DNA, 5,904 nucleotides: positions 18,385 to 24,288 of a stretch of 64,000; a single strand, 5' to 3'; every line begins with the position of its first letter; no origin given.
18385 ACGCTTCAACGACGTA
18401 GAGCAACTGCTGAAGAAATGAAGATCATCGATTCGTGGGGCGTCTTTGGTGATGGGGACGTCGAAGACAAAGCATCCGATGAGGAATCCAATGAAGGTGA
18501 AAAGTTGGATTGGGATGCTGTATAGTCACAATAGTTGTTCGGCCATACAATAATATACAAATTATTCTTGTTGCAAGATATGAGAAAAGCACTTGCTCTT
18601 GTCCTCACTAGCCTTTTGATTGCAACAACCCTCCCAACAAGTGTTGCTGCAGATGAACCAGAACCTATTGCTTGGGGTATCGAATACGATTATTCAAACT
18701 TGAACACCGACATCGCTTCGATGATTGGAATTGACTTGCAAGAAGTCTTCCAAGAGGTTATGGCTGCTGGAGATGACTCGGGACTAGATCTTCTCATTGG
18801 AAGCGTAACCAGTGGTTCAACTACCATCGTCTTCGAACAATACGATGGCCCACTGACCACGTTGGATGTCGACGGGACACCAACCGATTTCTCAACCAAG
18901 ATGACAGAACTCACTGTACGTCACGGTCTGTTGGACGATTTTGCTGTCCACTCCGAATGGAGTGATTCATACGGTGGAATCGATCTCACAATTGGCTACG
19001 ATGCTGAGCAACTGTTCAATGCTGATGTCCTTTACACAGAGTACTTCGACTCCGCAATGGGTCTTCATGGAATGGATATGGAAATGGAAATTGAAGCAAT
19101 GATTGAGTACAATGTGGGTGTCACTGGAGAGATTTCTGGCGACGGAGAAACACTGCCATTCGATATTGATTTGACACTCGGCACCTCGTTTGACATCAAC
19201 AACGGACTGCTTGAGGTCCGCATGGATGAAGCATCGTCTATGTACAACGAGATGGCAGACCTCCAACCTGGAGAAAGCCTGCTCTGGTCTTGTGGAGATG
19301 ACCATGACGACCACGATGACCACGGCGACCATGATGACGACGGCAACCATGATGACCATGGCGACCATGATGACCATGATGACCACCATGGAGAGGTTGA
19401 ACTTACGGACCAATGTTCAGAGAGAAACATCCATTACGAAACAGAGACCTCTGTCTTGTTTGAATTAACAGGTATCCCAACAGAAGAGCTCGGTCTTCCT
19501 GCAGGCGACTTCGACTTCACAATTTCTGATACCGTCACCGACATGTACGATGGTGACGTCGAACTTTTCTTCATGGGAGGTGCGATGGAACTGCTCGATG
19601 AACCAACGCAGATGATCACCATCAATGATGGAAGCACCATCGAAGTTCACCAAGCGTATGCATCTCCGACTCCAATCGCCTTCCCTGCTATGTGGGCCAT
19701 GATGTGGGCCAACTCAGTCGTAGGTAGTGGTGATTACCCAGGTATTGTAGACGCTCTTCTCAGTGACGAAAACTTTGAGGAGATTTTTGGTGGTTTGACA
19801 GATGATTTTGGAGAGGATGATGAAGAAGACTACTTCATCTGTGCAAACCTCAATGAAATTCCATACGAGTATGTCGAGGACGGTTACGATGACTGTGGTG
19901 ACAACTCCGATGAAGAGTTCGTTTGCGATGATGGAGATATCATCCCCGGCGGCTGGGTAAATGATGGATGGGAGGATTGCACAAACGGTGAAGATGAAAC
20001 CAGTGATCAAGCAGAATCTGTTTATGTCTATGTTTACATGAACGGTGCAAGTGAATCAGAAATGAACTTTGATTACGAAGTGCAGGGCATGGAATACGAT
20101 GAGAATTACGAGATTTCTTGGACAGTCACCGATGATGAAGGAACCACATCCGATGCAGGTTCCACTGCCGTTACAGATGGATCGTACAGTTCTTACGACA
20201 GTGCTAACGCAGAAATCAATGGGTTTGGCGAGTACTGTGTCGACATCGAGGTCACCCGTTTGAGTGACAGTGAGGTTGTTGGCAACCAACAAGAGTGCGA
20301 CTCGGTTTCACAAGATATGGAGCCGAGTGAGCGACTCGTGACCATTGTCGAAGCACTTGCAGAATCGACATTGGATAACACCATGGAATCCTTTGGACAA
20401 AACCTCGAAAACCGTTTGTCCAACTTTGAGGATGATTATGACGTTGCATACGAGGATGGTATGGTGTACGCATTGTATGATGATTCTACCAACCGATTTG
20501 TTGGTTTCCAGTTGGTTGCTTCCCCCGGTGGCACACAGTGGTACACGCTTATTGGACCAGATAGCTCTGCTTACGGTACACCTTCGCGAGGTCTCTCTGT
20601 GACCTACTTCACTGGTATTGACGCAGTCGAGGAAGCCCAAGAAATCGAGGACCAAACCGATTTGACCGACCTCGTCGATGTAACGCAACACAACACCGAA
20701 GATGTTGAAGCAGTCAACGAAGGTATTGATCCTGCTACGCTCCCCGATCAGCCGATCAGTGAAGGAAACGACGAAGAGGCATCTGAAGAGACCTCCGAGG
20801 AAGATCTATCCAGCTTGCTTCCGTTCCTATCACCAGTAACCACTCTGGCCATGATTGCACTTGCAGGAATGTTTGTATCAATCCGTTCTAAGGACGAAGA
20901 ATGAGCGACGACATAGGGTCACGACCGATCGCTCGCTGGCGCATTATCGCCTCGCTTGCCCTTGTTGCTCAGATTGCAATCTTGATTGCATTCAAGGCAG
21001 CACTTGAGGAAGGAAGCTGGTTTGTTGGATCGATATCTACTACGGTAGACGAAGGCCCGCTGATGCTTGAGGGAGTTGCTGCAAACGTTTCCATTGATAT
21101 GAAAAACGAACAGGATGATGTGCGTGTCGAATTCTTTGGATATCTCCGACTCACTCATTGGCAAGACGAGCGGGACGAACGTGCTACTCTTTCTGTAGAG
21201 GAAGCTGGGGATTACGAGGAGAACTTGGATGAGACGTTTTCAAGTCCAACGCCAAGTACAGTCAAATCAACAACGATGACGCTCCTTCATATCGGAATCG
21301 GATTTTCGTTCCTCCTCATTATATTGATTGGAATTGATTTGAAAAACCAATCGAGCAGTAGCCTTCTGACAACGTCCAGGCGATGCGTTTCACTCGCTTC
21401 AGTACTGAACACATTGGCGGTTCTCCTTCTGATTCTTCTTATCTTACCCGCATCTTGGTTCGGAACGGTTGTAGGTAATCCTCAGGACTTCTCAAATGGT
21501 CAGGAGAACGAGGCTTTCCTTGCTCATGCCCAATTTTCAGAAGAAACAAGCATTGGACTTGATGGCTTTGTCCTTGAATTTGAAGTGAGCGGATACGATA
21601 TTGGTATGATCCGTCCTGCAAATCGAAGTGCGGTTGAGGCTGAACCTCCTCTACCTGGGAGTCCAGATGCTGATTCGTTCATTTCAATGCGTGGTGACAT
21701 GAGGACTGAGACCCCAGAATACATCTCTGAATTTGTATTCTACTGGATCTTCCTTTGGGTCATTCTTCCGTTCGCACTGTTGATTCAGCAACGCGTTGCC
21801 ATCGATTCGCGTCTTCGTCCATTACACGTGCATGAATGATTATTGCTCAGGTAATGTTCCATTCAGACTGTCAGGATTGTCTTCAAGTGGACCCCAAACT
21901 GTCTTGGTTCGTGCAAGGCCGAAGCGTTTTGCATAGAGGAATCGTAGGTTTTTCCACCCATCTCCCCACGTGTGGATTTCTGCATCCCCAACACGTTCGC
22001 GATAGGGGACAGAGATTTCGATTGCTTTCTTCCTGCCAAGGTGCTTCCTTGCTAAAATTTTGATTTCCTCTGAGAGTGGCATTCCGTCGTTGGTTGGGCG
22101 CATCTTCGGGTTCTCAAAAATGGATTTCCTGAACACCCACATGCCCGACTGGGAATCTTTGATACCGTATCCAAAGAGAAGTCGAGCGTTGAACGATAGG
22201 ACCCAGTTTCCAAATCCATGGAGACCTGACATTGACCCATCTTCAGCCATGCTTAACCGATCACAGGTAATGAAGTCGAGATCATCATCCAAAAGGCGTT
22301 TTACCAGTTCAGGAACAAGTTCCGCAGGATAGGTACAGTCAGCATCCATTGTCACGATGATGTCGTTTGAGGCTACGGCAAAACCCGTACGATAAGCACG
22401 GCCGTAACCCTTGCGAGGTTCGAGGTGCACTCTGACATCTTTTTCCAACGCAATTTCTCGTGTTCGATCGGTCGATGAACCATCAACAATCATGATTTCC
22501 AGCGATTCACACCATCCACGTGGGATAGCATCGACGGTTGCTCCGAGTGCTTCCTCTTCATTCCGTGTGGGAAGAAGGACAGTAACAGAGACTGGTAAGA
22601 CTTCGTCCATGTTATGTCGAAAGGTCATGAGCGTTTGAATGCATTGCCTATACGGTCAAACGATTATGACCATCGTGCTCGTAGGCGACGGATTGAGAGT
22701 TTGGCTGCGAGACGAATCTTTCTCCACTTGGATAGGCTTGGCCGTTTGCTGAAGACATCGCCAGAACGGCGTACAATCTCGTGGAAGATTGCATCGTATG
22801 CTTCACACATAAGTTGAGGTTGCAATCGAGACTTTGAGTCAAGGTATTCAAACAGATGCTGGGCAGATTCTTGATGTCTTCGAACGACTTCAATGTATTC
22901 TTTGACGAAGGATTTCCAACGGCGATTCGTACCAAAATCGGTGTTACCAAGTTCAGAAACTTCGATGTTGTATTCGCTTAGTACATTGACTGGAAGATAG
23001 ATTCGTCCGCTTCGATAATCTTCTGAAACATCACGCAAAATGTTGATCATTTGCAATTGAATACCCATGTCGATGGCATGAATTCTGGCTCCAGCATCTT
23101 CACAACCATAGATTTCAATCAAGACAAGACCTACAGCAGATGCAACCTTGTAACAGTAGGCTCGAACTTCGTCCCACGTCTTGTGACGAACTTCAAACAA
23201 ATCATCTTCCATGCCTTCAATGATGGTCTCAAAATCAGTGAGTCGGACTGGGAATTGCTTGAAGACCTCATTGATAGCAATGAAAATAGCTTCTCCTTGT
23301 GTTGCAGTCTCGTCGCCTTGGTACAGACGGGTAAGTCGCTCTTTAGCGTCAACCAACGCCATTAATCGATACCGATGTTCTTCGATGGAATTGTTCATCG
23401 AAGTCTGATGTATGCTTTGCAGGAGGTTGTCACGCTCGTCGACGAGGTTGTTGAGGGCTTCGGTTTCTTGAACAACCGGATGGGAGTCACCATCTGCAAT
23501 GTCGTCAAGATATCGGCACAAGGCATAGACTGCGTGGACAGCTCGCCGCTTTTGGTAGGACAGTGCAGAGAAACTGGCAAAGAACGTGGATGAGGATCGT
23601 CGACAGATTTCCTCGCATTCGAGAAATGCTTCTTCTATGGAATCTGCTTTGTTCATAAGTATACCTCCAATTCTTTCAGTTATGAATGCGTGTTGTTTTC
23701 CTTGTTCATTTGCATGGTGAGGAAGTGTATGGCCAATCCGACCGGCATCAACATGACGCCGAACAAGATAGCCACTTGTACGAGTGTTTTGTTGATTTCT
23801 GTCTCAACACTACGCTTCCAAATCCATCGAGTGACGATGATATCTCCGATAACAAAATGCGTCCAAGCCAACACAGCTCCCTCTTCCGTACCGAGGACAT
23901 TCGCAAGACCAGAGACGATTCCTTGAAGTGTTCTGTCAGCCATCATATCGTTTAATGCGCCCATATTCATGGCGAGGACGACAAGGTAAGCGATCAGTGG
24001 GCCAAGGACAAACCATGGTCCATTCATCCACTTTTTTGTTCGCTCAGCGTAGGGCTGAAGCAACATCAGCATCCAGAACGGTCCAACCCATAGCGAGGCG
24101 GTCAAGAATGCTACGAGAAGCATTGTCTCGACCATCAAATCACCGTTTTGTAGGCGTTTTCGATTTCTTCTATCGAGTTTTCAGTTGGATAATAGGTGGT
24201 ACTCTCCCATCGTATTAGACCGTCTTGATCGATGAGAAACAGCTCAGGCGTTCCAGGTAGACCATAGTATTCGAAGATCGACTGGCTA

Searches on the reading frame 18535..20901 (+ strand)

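Call 8: search_protein_families(library=pfam, proteins=[window:18535-20901:+], max_evalue=0.001)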
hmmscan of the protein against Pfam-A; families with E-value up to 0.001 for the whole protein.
window:18535-20901:+ (789 aa): 1 family
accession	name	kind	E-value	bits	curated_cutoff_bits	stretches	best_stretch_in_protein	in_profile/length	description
PF00057.23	Ldl_recept_a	-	6.9e-05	23.4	24.1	0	461-489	7-35/37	Low-density lipoprotein receptor domain class A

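Call 71: search_protein_families(library=ncbifam, proteins=[window:18535-20901:+], max_evalue=0.01)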
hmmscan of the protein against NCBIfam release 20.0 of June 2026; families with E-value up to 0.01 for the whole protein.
window:18535-20901:+ (789 aa): 1 family
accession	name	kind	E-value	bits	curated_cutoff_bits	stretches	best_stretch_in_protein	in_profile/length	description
NF047873.1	ZrgA_Zn_trans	equivalog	0.0018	18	185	0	256-306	105-167/213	zinc uptake protein ZrgA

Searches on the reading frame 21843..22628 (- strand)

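Call 76: search_protein_families(library=pfam, proteins=[window:21843-22628:-], max_evalue=0.0001)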
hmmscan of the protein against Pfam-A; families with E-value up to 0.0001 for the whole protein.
window:21843-22628:- (262 aa): 2 families
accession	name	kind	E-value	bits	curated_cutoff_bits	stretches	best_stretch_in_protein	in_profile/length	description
PF00535.33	Glycos_transf_2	-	5.1e-26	92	23.3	1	16-172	1-165/168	Glycosyl transferase family 2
PF13641.12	Glyco_tranf_2_3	-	2.4e-06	28.2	27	1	15-137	3-136/230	Glycosyltransferase like family 2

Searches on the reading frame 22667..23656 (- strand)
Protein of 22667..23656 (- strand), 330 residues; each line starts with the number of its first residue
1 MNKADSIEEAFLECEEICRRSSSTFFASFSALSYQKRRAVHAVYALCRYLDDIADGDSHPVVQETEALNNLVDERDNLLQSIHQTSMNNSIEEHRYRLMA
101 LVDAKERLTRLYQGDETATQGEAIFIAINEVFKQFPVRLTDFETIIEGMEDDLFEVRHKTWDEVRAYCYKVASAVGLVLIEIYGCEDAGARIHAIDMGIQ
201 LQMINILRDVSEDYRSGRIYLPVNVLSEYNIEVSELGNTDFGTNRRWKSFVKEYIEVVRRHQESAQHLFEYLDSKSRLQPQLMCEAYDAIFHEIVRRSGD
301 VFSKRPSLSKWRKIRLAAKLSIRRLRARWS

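Call 76: search_protein_families(library=pfam, proteins=[window:22667-23656:-], max_evalue=0.0001)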
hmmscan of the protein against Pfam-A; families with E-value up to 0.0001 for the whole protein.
window:22667-23656:- (330 aa): 1 family
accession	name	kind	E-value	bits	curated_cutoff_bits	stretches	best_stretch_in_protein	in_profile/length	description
PF00494.24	SQS_PSY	-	3.5e-58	197.8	26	1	19-312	2-263/263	Squalene/phytoene synthase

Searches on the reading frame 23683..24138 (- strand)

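Call 76: search_protein_families(library=pfam, proteins=[window:23683-24138:-], max_evalue=0.0001)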
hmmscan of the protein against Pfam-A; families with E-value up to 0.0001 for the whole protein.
window:23683-24138:- (152 aa): 1 family
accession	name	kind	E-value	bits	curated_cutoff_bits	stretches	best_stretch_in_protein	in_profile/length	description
PF14108.11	ABA4-like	-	3.1e-22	79.8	27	1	10-138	2-127/127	ABA DEFICIENT 4-like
